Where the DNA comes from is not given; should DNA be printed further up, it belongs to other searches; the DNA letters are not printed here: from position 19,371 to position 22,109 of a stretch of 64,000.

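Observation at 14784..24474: Orphan glycyl-radical enzyme embedded in a sugar-uptake/kinase cluster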

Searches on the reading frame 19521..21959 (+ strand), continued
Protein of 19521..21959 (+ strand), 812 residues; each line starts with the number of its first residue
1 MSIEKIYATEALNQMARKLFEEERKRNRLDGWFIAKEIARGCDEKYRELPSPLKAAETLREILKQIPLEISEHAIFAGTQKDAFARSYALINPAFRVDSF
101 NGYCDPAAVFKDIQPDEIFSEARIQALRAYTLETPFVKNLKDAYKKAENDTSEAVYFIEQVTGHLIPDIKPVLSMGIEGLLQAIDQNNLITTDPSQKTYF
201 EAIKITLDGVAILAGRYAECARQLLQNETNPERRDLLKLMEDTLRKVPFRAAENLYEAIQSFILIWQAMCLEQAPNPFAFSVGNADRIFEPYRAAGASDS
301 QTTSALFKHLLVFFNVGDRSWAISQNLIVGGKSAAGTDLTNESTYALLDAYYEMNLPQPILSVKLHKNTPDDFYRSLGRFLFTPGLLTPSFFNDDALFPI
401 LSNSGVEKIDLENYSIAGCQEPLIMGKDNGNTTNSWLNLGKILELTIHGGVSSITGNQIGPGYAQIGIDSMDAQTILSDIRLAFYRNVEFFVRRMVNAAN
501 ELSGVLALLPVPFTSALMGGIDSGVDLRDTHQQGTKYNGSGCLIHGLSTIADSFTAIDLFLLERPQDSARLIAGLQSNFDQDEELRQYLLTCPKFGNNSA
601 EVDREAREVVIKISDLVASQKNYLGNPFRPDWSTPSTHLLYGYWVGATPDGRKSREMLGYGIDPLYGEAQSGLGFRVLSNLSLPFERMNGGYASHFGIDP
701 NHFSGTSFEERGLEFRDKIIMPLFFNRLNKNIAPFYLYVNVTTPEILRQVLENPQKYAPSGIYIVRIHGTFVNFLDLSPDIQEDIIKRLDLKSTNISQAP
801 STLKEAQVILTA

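Call 12: find_encoding_contigs(protein=P0026, flank=10000, max_places=2)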
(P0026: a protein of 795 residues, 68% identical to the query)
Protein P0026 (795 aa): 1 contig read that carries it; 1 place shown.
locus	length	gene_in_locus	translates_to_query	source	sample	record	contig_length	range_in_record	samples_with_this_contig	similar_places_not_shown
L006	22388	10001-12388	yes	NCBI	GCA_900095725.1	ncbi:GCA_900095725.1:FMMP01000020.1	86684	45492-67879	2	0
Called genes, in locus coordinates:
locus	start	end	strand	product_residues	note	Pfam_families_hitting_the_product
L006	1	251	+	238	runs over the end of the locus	-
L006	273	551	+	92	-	PF03319:EutN_CcmL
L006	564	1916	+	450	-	PF01512:Complex1_51K, PF13183:Fer4_8 (faint), PF13187:Fer4_9 (faint), PF13534:Fer4_17, PF13375:RnfC_N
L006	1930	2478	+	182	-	PF00936:BMC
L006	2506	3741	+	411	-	PF04346:EutH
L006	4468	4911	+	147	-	PF06249:EutQ, PF05899:Cupin_3, PF07883:Cupin_2 (weak)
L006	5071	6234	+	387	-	PF13353:Fer4_12, PF04055:Radical_SAM, PF13186:SPASM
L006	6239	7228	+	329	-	PF04055:Radical_SAM, PF13353:Fer4_12 (weak), PF13186:SPASM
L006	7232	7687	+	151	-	PF22451:NirdL-like_HTH, PF17805:AsnC_trans_reg2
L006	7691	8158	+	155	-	PF22451:NirdL-like_HTH, PF17805:AsnC_trans_reg2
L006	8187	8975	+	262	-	-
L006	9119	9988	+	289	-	PF13353:Fer4_12, PF04055:Radical_SAM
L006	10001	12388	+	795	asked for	PF02901:PFL-like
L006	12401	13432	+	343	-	PF00392:GntR, PF08279:HTH_11 (faint)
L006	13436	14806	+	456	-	PF00370:FGGY_N, PF02782:FGGY_C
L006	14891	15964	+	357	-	PF14486:DUF4432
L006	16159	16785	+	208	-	PF19700:DUF6198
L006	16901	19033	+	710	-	PF23139:OB_YrrC, PF14520:HHH_5 (weak), PF14490:HHH_RecD2, PF13086:AAA_11 (weak), PF13245:AAA_19, PF13604:AAA_30, PF18335:SH3_13, PF13538:UvrD_C_2, +2 more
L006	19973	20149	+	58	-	-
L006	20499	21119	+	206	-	PF00081:Sod_Fe_N, PF02777:Sod_Fe_C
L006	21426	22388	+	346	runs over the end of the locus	-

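Call 20: find_related_loci(query=A1, collection=genome_contigs, flank=10000)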
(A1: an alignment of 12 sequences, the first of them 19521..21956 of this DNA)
Query A1 (812 aa) in genome_contigs; peptide patterns used: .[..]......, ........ (x = any residue, [..] = any of these).
599 stretches matched a pattern (row limit reached: there are more); 511 encode a relative of the query (tblastn E <= 1e-3); the best 80 are kept; 80 distinct loci.
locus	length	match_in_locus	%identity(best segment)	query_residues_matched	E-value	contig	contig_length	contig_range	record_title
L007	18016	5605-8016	82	1-804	0e+0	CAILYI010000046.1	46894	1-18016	MAG: uncultured Anaerolineae bacterium isolate Day6-6_bin-243 genome assembly, contig: bin-243:046/311, whole genome sho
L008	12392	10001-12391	82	1-797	0e+0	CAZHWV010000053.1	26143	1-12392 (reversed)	MAG TPA_asm: uncultured Anaerolinea sp. isolate SRP272421_co3_646 genome assembly, contig: NODE_3715_length_26143_cov_5.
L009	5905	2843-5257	80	1-811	0e+0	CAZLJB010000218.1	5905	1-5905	MAG TPA_asm: uncultured Anaerolinea sp. isolate binchicken_co2_73 genome assembly, contig: NODE_13589_length_5905_cov_6.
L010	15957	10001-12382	69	2-796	0e+0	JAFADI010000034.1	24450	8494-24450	MAG: Bacillota bacterium isolate OH_SBB_72 k127_377663, whole genome shotgun sequence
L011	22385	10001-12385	68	1-796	0e+0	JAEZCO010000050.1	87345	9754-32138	MAG: Bacillota bacterium isolate OH_CBrB_255 k127_2560532, whole genome shotgun sequence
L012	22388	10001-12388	67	1-797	0e+0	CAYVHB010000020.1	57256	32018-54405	MAG TPA_asm: uncultured Oscillospiraceae bacterium isolate SRP263991_co4_306 genome assembly, contig: NODE_456_length_57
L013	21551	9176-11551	65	3-796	0e+0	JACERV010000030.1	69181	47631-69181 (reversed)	MAG: Ruminococcus sp. isolate MAG_3 NODE_62_length_69181_cov_64.597836, whole genome shotgun sequence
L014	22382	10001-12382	64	1-796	0e+0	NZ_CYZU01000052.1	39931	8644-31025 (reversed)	Faecalicatena contorta strain 2789STDY5834876, whole genome shotgun sequence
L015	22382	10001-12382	64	1-796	0e+0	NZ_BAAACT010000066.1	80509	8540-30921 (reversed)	Faecalicatena contorta strain JCM 6483 sequence066, whole genome shotgun sequence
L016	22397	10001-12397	64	1-801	0e+0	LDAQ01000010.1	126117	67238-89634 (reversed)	Faecalicatena fissicatena strain KCTC 15010 contig_10, whole genome shotgun sequence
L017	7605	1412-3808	64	1-800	0e+0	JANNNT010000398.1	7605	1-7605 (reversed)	MAG: Rhodocyclaceae bacterium isolate SOY_34_metabat_75_sub SOY_34_k141_1083375, whole genome shotgun sequence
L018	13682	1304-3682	64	1-794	0e+0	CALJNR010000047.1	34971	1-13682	MAG: uncultured Clostridia bacterium isolate R1_Bin_METABAT__155_sub_1_1 genome assembly, contig: c_000000937783, whole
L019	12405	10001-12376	63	1-796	0e+0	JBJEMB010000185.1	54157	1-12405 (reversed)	MAG: Lachnospiraceae bacterium isolate PUUB16_bin.044 NODE_397_length_54157_cov_78.003309, whole genome shotgun sequence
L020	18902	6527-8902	63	1-796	0e+0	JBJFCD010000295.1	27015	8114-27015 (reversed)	MAG: Lachnospiraceae bacterium isolate PUUB24_bin.042 NODE_960_length_27015_cov_18.171476, whole genome shotgun sequence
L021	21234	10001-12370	62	1-796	0e+0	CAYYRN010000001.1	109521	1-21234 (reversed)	MAG TPA_asm: uncultured Eubacteriales bacterium isolate SRP225648_co1_582 genome assembly, contig: NODE_192_length_10952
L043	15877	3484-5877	62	1-800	0e+0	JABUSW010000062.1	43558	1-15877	MAG: Blautia sp. isolate MAG23 c_000000000171, whole genome shotgun sequence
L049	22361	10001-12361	61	3-796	0e+0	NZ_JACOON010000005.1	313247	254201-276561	Christensenella tenuis strain NSJ-35 HPD3569_ctg05, whole genome shotgun sequence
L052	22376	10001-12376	61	1-794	0e+0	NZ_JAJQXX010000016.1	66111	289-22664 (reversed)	Blautia sp. XA-2221 Contig_16_chromosome, whole genome shotgun sequence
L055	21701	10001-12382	61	1-796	0e+0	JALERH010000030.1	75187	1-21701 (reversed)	MAG: Blautia sp. isolate SUG264 k141_5933251, whole genome shotgun sequence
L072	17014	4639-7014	60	1-794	0e+0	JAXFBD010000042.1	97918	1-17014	MAG: Blautia sp. isolate SUG2666 k141_208465, whole genome shotgun sequence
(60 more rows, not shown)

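Call 50: predict_structure(alignment_id=A1)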
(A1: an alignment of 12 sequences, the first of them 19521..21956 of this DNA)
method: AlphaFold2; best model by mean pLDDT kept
length: 812 residues; sequences in the alignment: 12
mean_pLDDT: 65.2   pTM: 0.68
mean pLDDT of the five models: 65.2, 64.1, 63.3, 62.2, 59.0
residues with pLDDT >= 90: 112; 70-90: 261; 50-70: 210; < 50: 229
segments of 3 or more residues with pLDDT < 50: 85-103, 151-154, 160-163, 277-279, 316-328, 334-336, 359-361, 382-397, 410-437, 535-546, 595-597, 632-681, 690-698, 724-743, 757-772, 791-812
pLDDT, mean of each block of 10 residues (from residue 1): 87 90 71 79 91 93 89 84 48 36 50 65 78 77 67 49 60 89 91 91 94 94 92 94 89 92 84 59 67 86 89 59 45 54 81 66 53 65 41 46 53 39 26 41 76 65 81 86 84 72 73 81 75 50 51 76 87 72 74 54 72 75 64 43 39 33 30 35 56 46 62 63 45 38 54 52 43 54 60 32 35 33
secondary structure, 60 per line:
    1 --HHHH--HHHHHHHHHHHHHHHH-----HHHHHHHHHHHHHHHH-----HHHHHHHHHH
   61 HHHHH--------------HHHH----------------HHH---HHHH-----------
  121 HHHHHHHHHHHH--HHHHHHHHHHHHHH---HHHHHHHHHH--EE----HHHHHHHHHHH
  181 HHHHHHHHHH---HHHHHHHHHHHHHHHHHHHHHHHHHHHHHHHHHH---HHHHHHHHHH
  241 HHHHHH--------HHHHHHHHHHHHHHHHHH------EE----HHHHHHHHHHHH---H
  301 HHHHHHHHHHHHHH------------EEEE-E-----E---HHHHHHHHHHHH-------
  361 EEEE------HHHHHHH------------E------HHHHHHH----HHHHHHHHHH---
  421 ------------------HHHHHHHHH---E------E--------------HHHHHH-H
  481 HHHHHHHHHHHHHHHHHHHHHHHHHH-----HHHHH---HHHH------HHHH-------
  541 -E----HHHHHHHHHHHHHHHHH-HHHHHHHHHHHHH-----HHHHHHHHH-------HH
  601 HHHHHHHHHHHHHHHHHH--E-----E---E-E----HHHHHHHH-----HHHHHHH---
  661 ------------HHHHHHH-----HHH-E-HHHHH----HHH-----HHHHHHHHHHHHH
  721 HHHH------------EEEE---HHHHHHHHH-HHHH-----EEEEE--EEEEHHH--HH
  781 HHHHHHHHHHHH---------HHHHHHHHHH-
elements in order (helices of 4 or more, strands of 3 or more residues): H3-6 H9-24 H30-45 H51-65 H80-83 H106-109 H121-132 H135-148 H152-161 H170-190 H194-227 H231-246 H255-272 H285-296 H300-314 E327-330 H342-353 E361-364 H371-377 H397-403 H408-417 H439-447 H473-478 H480-506 H512-516 H520-523 H530-533 H547-563 H565-577 H583-591 H599-618 H638-645 H651-657 H673-679 H691-695 H708-724 E737-740 H744-752 H754-757 E763-767 E770-773 H779-792 H802-811
